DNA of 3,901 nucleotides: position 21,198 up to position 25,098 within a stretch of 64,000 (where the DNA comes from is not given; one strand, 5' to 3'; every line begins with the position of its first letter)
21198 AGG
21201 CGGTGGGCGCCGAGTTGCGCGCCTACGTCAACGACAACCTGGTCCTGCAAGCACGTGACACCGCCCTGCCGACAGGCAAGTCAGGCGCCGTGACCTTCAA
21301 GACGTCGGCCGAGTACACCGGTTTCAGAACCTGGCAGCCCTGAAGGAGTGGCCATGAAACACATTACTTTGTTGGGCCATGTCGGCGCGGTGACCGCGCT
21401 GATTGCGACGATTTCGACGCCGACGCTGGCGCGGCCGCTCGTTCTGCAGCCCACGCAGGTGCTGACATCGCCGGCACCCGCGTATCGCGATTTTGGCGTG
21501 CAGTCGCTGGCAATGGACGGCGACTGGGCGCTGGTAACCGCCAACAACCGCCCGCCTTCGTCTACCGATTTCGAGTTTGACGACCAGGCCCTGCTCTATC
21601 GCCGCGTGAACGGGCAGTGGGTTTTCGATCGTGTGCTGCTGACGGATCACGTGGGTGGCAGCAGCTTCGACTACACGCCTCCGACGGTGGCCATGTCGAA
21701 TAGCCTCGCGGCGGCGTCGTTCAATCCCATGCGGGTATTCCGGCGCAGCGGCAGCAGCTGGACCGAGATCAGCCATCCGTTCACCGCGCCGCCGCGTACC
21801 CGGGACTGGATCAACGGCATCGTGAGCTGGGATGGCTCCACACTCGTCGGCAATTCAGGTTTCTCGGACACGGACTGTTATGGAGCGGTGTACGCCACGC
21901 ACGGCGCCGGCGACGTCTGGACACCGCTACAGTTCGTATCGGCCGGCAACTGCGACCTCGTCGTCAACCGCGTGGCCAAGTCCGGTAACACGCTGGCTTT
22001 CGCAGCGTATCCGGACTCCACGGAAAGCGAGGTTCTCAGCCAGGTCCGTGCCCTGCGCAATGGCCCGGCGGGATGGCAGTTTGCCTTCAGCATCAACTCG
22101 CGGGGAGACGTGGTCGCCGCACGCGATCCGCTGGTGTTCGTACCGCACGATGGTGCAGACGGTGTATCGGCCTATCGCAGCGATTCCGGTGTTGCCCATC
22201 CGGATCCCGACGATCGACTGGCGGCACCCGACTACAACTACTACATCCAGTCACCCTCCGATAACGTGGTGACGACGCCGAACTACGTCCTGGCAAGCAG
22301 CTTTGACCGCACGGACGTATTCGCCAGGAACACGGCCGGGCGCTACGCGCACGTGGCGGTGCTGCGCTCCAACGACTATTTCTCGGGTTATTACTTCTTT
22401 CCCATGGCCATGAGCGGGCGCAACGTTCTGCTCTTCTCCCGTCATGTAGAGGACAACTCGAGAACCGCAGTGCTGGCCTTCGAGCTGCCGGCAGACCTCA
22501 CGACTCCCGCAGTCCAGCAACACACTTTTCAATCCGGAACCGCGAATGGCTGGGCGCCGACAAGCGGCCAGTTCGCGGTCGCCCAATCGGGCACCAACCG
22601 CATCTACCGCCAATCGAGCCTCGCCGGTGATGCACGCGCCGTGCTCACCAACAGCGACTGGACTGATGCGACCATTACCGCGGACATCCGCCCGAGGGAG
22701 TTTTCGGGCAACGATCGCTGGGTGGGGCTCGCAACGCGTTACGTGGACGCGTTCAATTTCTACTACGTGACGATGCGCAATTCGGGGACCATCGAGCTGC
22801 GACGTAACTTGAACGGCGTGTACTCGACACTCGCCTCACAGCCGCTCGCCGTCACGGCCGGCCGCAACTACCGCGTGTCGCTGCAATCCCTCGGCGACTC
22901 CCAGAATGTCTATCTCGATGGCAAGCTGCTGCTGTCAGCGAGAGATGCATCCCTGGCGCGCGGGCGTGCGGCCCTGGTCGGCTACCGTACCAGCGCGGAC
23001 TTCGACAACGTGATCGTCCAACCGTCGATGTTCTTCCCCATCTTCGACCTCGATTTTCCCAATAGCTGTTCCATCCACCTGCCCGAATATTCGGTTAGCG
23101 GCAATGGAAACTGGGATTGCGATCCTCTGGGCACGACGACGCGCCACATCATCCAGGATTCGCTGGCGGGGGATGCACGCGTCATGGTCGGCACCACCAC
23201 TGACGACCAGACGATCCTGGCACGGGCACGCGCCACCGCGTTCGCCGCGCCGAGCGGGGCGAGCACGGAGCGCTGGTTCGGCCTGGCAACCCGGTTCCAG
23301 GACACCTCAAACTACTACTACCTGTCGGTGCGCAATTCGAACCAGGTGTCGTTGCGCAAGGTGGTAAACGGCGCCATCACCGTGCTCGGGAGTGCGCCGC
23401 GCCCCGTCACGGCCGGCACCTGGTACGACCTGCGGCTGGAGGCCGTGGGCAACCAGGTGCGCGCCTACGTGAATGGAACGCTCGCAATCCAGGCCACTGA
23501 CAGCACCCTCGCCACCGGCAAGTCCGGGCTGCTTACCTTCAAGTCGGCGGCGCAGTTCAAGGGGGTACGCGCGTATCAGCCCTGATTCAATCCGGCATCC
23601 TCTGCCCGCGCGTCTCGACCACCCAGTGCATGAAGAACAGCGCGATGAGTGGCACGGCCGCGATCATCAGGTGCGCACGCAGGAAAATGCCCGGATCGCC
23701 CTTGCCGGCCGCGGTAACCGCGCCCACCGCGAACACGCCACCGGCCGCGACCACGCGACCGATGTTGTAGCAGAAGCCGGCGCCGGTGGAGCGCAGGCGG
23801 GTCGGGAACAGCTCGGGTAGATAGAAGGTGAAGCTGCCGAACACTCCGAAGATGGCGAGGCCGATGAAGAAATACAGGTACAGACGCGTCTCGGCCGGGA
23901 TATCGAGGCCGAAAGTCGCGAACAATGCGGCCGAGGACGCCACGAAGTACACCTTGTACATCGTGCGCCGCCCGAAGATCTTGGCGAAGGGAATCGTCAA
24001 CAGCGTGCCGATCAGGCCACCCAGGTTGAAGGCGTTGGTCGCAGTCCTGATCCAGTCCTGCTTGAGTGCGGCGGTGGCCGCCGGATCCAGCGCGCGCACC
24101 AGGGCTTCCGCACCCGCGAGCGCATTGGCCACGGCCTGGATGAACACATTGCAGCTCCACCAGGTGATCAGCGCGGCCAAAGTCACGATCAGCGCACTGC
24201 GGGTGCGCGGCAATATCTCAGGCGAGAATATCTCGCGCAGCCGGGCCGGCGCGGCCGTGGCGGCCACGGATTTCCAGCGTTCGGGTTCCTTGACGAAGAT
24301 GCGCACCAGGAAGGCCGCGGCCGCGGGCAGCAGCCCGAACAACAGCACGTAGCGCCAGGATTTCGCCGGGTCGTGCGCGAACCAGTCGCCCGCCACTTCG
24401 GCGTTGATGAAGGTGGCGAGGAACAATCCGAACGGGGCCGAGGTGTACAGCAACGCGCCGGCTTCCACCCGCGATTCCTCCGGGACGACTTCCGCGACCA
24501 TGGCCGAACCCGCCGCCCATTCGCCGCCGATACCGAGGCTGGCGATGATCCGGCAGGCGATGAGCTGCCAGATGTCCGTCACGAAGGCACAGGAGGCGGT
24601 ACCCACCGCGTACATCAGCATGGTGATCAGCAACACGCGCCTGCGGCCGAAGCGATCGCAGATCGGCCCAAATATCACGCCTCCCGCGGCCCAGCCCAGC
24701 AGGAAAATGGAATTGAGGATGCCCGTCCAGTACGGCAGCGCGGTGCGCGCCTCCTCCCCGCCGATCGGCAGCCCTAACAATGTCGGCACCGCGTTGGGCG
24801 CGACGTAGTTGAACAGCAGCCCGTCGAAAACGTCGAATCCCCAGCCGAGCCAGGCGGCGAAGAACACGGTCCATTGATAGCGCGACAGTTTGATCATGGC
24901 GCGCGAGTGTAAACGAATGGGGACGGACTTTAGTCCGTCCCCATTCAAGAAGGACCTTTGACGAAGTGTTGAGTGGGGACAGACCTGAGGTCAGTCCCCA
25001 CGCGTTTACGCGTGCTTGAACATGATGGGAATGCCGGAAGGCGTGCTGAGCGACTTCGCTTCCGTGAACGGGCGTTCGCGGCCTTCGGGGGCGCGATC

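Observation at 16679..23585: Tandem array of three secreted beta-propeller + double lectin-fold paralogues of unknown function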

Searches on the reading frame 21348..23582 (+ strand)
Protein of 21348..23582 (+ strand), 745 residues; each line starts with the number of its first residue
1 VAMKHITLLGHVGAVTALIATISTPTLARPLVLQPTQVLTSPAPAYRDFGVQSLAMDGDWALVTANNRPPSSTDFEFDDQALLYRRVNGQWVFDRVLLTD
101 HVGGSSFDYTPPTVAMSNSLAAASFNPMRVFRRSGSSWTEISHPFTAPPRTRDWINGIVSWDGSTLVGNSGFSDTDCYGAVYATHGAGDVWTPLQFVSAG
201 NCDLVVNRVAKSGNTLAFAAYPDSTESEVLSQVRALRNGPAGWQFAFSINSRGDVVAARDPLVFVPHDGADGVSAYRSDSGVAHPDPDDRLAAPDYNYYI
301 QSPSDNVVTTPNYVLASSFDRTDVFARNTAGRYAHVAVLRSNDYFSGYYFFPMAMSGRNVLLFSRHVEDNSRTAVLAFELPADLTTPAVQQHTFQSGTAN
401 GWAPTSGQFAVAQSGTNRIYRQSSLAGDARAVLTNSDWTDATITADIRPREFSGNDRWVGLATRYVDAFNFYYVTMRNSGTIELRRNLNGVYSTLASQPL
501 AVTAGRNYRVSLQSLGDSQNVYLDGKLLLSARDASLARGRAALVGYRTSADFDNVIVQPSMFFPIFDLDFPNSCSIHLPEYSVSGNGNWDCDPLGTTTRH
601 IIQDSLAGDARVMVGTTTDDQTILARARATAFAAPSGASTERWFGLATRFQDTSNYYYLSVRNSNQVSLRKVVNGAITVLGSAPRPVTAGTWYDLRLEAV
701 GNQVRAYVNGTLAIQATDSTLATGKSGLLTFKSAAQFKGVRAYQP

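Call 3: search_protein_families(library=pfam, proteins=[window:21348-23582:+], max_evalue=1)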
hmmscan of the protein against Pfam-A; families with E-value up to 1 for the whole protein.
window:21348-23582:+ (745 aa): 5 families
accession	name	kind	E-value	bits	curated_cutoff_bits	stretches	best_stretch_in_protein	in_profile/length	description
PF21708.4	Glyco_hydro_59_C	-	2.3e-07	31.4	27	2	430-558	40-173/175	Galactocerebrosidase, C-terminal lectin domain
PF06439.18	3keto-disac_hyd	-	3.5e-07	30.9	26.8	1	652-731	81-175/187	3-keto-disaccharide hydrolase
PF13385.13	Laminin_G_3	-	2.3e-06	28.3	27.6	2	642-727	32-117/151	Concanavalin A-like lectin/glucanases superfamily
PF19763.6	DUF6250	-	0.0084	16.4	26.9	0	687-738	111-163/165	Domain of unknown function (DUF6250)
PF02210.31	Laminin_G_2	-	0.13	13.1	22.9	1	652-720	16-83/126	Laminin G domain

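Call 9: list_cluster_members(proteins=[P0001, window:21348-23582:+, P0006, P0008, P0015])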
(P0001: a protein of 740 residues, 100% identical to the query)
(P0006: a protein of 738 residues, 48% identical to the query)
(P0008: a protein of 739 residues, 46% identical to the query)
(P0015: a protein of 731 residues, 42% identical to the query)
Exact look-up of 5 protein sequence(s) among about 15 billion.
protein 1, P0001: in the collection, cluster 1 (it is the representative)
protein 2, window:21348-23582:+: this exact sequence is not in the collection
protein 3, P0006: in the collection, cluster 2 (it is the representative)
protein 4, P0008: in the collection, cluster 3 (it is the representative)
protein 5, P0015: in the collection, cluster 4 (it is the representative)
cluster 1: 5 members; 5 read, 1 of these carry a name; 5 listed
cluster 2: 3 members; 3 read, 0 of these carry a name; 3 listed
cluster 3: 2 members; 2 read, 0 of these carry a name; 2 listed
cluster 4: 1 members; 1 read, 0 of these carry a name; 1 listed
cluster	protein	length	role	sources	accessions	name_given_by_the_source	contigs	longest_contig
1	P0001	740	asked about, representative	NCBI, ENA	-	-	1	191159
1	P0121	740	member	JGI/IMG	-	hypothetical protein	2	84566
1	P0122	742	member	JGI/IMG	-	-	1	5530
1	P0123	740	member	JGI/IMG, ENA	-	-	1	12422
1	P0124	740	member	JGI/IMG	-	-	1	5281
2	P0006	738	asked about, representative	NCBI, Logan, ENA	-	-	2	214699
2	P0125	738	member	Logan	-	-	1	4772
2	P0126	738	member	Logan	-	-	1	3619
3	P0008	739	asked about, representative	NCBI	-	-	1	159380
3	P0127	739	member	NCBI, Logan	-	-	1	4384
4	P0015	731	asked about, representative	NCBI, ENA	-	-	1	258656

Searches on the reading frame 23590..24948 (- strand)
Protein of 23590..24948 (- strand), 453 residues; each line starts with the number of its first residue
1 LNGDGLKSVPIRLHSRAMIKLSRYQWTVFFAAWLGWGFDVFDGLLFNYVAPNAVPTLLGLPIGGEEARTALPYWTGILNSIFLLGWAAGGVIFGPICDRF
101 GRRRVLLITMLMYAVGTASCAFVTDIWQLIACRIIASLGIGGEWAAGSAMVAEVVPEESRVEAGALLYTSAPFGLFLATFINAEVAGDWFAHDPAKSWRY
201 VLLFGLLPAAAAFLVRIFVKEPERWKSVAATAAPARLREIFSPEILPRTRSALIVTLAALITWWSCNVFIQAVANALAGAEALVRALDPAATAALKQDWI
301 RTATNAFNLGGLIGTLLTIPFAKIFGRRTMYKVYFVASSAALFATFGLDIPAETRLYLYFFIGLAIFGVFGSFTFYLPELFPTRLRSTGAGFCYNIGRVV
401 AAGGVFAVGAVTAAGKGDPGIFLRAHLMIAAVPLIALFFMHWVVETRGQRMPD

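Call 37: search_protein_families(library=ncbifam, proteins=[window:23590-24948:-], max_evalue=0.001)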
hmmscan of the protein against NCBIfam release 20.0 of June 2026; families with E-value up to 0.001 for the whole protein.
window:23590-24948:- (453 aa): 56 families (the best 25 are shown)
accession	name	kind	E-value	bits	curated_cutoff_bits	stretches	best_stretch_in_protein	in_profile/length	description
TIGR00895.1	2A0115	subfamily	6.9e-43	147.1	418.55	2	20-240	10-210/398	aromatic acid/H+ symport family MFS transporter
TIGR00891.1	2A0112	subfamily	1e-37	130.2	552.9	1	19-402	4-378/405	sialate:H+ symport family MFS transporter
NF003024.0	PRK03893.1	subfamily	9.8e-32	110.4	604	2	16-273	10-246/497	sialate:H+ symport family MFS transporter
TIGR00883.1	2A0106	subfamily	1.1e-26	93.8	443.45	1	82-426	41-391/400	metabolite/H+ symporter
TIGR00898.1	2A0119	subfamily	3.9e-25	88.6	550.75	2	77-228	130-271/506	cation transport protein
NF008586.0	PRK11551.1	equivalog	1.2e-24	87.1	410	1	76-437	53-393/406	3-(3-hydroxy-phenyl)propionate transporter MhpT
NF008963.0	PRK12307.1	equivalog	4.7e-24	85.3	637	1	21-414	12-380/426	MFS transporter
TIGR00880.1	2_A_01_02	superfamily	5.7e-21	75.1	131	1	80-219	1-137/141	multidrug resistance protein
NF052357.1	GlucTporGlcPStph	equivalog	1.5e-15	56.9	750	1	75-226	44-188/445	glucose transporter GlcP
NF053517.1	HbztTptrPcaK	equivalog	1.6e-15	57.1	770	1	20-243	12-217/437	4-hydroxybenzoate transporter PcaK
TIGR00879.1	SP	subfamily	1.6e-14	53.4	237.8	1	75-225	101-250/510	sugar porter family MFS transporter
NF008270.1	PRK11043.1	equivalog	2.5e-14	53.2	430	1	80-159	47-126/382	purine nucleoside transporter PunC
TIGR00710.1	efflux_Bcr_CflA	subfamily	1.7e-13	50.8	200.9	1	80-162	47-129/385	Bcr/CflA family efflux MFS transporter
NF053813.1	MFS_TcaB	equivalog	4.2e-12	45.5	475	1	80-151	48-119/396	putative multidrug effflux MFS transporter TcaB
NF041041.1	FslD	exception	8.1e-12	45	500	1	76-168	48-140/396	rhizoferrin import MFS transporter FslD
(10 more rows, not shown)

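Call 38: search_protein_families(library=pfam, proteins=[window:23590-24948:-], max_evalue=0.01)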
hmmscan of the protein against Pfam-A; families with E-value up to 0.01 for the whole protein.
window:23590-24948:- (453 aa): 3 families
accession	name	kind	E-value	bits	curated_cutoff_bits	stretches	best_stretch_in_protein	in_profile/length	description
PF07690.21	MFS_1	-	1e-30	107.3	33.4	1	75-401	34-343/347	Major Facilitator Superfamily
PF00083.30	Sugar_tr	-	2.4e-28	99.7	22.3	1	72-225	45-197/452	Sugar (and other) transporter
PF06609.19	TRI12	-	0.0035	16.3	23.2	1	76-220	81-217/599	Fungal trichothecene efflux pump (TRI12)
